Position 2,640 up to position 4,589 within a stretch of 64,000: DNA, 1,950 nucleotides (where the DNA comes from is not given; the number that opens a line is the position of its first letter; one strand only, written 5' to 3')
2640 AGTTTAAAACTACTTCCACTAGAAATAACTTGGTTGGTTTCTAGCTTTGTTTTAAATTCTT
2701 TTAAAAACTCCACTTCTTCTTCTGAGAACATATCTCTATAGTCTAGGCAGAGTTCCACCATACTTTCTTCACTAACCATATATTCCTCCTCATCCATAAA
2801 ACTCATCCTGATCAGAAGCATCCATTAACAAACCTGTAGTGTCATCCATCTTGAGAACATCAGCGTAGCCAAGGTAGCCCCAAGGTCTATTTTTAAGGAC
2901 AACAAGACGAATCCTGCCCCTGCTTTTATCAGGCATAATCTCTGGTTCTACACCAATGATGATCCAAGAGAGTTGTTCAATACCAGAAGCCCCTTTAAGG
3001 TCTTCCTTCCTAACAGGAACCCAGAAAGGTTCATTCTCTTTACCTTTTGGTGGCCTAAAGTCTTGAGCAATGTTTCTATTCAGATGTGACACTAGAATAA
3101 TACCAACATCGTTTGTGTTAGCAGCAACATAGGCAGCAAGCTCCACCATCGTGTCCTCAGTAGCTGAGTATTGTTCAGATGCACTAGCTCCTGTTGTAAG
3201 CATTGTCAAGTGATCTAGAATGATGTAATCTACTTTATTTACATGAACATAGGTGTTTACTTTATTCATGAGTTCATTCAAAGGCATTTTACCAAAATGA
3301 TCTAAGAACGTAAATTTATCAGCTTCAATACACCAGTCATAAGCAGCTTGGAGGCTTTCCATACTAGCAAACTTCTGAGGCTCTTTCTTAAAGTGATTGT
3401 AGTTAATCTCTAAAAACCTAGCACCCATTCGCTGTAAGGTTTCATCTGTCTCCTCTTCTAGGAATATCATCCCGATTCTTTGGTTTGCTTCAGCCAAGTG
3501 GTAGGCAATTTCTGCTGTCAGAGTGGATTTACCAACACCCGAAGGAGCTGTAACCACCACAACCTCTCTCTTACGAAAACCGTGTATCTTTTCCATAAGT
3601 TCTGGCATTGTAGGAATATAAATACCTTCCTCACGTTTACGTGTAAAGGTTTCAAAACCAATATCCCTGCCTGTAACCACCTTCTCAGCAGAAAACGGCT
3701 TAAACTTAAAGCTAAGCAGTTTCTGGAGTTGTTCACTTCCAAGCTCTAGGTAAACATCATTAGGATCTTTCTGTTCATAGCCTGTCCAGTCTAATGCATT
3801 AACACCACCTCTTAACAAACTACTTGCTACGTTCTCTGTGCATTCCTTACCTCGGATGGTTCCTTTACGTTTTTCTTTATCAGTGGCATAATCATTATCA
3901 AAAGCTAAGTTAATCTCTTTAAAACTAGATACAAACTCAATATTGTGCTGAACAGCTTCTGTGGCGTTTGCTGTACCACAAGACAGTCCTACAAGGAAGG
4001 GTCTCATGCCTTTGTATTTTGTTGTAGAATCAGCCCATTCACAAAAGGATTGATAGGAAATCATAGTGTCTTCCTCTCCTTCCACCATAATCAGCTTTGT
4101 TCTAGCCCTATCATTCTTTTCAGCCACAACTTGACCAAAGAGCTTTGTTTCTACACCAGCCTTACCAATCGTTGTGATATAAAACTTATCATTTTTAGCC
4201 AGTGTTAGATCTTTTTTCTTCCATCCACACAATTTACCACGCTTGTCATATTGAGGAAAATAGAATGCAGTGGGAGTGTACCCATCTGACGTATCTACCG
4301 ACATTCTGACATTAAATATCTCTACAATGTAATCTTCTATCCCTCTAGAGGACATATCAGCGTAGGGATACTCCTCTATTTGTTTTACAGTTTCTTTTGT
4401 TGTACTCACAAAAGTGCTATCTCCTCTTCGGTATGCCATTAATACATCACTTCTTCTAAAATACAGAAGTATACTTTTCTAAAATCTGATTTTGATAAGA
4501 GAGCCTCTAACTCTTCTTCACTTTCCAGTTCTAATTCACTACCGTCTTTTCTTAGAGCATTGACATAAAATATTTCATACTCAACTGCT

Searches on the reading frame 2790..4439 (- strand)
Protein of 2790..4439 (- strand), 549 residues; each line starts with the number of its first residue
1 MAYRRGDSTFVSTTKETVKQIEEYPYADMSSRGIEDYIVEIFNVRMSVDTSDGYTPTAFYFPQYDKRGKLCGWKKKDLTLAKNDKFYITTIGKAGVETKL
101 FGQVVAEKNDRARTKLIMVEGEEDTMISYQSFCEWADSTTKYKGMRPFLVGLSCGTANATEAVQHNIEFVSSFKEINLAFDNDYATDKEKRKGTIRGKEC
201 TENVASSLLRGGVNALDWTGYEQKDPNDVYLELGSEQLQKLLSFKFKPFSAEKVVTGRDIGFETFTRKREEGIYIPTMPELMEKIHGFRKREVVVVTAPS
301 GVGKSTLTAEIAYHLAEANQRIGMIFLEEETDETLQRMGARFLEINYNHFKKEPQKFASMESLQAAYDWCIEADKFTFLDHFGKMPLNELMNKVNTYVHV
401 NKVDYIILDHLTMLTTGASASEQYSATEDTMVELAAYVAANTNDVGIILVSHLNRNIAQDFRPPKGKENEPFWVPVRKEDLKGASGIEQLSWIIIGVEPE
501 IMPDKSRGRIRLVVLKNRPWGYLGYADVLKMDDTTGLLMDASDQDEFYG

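Call 9: search_protein_families(library=phrogs, proteins=[window:2790-4439:-])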
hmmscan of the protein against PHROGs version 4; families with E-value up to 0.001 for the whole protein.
window:2790-4439:- (549 aa): 5 families
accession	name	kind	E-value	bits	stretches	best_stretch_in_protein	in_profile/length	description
phrog_239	-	DNA, RNA and nucleotide metabolism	2.6e-119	401.4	1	14-546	103-604/801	DNA primase/helicase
phrog_19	-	DNA, RNA and nucleotide metabolism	4.6e-24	86.2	1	242-518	297-559/621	DnaB-like replicative helicase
phrog_243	-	DNA, RNA and nucleotide metabolism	7.4e-16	58.9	1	278-518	22-242/273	DnaB-like replicative helicase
phrog_47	-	DNA, RNA and nucleotide metabolism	3.7e-07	30.1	1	60-244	183-332/947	DNA primase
phrog_906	-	DNA, RNA and nucleotide metabolism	0.00017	21.5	1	289-456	525-675/872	DNA polymerase/primase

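Call 56: find_encoding_contigs(protein=window:2790-4439:-, flank=10000, max_places=3)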
Protein window:2790-4439:- (549 aa): 2 contigs read that carry it; 1 place shown.
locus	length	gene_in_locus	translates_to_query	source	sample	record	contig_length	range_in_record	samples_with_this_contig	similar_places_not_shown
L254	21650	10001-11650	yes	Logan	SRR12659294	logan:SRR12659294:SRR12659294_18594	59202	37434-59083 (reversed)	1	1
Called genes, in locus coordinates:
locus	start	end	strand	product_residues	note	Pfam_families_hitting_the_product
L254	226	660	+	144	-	PF03013:Pyr_excise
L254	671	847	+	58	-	-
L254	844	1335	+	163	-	-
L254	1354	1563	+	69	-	-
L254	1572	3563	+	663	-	PF26675:DUF8224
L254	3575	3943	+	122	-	-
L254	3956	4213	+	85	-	-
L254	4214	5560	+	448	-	PF01145:Band_7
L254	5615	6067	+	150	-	PF07486:Hydrolase_2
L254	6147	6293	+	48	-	-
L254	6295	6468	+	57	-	-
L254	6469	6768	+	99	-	-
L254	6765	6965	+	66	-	-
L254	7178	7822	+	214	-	-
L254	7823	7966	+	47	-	-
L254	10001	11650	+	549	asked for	PF03796:DnaB_C, PF06745:ATPase (weak), PF13481:AAA_25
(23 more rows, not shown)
